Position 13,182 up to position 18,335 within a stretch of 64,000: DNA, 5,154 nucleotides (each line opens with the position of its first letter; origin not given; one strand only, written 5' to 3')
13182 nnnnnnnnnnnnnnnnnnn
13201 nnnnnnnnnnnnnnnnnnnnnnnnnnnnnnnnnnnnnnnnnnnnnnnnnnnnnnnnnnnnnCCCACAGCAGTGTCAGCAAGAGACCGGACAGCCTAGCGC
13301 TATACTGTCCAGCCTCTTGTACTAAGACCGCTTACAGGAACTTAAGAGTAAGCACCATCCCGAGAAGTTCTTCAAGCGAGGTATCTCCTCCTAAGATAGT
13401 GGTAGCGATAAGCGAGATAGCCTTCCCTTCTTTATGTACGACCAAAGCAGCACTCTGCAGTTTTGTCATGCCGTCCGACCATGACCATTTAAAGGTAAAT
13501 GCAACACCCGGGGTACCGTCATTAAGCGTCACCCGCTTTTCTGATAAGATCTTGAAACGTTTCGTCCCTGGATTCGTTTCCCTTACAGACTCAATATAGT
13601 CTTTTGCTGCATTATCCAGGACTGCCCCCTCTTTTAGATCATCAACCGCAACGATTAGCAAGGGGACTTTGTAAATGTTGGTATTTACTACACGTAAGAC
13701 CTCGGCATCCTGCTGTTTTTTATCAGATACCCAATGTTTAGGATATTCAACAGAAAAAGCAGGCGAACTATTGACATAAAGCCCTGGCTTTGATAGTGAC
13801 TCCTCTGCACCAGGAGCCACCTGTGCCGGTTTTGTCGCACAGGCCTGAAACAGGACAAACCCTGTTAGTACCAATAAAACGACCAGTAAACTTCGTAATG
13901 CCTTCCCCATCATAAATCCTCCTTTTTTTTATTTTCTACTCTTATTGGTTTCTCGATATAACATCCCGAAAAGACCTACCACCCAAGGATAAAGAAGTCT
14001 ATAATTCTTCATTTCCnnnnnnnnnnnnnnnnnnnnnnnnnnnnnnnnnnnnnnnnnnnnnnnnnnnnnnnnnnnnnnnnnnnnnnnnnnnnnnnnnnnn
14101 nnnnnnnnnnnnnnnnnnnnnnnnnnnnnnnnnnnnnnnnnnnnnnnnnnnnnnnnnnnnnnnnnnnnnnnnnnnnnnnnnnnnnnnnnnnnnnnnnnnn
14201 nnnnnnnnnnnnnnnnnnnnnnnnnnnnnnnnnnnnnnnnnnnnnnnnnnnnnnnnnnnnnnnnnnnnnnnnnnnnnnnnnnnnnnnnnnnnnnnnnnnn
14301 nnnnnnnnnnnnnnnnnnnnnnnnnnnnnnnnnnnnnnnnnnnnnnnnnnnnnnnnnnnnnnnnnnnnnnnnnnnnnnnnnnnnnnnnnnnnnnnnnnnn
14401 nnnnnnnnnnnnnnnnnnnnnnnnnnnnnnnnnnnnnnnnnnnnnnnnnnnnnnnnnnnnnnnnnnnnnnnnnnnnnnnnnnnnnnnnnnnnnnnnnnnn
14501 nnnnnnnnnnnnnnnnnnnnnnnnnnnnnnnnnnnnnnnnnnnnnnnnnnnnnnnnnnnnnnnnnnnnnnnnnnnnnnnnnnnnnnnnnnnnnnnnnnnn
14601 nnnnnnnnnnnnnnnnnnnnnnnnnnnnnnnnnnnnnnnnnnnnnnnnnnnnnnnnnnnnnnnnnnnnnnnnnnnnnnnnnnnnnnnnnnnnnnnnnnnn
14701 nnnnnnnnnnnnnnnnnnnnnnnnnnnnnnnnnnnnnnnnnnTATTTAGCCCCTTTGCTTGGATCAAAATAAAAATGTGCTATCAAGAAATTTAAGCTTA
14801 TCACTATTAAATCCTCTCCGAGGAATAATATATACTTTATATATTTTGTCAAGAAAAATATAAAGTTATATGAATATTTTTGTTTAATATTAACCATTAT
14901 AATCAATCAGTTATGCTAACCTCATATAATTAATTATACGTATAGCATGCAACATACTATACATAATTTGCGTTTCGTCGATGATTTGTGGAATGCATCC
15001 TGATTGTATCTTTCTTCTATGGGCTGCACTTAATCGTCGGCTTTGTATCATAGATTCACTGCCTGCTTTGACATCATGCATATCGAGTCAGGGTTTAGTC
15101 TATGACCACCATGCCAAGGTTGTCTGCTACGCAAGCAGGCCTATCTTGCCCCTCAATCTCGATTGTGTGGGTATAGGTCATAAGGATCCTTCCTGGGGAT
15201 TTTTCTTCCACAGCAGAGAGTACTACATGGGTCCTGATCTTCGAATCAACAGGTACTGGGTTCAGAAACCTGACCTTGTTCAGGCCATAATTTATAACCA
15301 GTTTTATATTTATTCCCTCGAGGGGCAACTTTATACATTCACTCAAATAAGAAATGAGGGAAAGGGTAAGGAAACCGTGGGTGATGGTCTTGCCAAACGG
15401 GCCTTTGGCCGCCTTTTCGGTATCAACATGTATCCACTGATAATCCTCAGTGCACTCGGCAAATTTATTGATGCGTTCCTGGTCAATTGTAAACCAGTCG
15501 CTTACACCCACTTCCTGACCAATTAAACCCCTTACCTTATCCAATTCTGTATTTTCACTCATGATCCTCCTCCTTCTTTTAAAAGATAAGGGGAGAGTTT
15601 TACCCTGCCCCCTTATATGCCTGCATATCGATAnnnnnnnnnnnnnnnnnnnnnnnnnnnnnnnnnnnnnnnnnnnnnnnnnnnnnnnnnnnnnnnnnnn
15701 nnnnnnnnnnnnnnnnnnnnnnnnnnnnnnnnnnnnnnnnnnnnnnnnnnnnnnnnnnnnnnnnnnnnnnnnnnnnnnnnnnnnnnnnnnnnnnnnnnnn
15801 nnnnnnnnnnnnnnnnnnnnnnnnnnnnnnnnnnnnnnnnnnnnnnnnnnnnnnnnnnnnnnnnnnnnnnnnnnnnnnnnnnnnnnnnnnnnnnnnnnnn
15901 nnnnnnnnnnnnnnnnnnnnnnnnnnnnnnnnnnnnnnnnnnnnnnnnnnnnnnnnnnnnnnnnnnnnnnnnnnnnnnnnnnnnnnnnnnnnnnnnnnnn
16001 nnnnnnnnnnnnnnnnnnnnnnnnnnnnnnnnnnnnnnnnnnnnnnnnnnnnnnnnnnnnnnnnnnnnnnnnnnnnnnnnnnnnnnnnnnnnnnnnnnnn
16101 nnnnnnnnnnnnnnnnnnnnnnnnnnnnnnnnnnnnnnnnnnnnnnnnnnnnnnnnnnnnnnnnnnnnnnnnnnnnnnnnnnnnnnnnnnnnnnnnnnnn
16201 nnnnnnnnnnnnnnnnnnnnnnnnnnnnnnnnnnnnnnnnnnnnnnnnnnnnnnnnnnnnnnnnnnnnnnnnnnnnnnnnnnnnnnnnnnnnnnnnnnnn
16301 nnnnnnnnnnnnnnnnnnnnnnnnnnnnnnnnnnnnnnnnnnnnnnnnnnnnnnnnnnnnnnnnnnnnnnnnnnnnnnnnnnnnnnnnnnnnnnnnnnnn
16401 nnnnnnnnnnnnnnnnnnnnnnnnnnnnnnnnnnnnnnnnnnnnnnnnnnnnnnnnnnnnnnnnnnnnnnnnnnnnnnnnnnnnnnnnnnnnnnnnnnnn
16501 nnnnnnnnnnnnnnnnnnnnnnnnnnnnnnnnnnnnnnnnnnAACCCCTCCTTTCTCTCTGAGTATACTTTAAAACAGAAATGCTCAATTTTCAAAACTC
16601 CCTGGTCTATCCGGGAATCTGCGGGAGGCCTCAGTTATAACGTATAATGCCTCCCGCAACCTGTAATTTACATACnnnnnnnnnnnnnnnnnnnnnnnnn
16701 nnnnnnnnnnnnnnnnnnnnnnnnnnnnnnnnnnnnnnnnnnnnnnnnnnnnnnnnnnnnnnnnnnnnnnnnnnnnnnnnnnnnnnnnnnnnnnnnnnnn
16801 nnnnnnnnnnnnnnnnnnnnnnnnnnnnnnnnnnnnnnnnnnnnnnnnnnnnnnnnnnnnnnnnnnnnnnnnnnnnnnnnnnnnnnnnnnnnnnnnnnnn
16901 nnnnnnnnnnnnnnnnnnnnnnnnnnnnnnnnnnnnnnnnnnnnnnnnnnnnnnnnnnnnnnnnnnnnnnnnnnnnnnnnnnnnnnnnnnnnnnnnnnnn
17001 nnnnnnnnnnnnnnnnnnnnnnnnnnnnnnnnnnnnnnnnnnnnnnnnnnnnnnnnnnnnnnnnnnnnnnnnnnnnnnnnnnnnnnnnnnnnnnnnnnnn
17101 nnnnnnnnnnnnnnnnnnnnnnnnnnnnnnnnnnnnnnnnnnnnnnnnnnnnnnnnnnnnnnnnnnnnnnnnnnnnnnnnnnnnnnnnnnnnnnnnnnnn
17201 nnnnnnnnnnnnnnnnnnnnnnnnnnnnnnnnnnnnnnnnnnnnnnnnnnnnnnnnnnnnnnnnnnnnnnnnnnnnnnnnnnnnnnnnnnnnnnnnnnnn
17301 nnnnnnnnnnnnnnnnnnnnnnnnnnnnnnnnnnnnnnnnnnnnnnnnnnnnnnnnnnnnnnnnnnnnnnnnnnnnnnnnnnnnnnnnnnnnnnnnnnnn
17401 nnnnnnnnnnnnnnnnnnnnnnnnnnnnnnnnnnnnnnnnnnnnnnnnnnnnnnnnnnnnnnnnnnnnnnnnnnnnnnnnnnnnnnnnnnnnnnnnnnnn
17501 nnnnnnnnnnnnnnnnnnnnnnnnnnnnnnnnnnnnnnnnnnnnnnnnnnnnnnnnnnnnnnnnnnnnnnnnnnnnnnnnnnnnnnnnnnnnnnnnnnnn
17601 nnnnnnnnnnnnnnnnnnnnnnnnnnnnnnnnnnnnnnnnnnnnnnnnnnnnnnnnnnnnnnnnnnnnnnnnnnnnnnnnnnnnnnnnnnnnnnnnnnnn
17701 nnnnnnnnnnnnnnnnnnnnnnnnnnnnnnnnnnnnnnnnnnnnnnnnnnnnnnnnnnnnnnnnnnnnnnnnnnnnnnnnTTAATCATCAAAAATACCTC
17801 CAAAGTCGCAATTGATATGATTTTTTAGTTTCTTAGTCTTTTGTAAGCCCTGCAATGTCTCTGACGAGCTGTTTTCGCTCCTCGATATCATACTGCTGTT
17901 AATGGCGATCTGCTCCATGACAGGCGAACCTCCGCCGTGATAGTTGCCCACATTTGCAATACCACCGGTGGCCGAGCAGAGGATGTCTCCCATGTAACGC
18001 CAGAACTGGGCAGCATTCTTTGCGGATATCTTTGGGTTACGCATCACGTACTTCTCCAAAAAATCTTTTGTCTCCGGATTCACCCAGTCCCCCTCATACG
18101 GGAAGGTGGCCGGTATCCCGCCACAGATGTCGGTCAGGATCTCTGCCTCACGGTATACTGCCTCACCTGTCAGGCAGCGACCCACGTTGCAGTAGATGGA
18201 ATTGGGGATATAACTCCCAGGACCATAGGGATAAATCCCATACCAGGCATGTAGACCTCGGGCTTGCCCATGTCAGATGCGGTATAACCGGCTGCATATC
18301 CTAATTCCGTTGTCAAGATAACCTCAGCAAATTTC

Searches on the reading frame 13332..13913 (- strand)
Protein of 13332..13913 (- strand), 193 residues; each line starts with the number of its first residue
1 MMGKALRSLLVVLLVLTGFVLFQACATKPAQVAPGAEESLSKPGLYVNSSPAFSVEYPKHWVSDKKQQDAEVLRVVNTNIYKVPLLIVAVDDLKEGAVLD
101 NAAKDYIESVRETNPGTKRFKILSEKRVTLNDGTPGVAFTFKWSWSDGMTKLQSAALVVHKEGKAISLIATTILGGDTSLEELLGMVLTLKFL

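Call 60: search_protein_families(library=pfam, proteins=[window:13332-13913:-], max_evalue=0.00001)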
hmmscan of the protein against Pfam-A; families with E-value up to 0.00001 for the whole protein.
window:13332-13913:- (193 aa): 1 family
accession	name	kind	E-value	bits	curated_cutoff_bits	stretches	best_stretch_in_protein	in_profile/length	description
PF18933.6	PsbP_2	-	7.2e-06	26.6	27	1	12-161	5-154/184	PsbP-like protein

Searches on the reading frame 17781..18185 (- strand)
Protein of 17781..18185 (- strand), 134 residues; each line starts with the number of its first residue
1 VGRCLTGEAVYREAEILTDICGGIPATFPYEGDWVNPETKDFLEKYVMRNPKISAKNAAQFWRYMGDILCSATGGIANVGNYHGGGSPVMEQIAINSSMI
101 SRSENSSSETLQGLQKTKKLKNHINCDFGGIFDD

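Call 61: search_protein_families(library=pfam, proteins=[window:17781-18185:-], max_evalue=0.00001)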
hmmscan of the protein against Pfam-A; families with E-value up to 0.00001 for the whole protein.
window:17781-18185:- (134 aa): 1 family
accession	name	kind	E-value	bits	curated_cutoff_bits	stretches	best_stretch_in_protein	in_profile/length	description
PF03241.18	HpaB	-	1.6e-22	80.1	25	1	2-98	91-187/202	4-hydroxyphenylacetate 3-hydroxylase C terminal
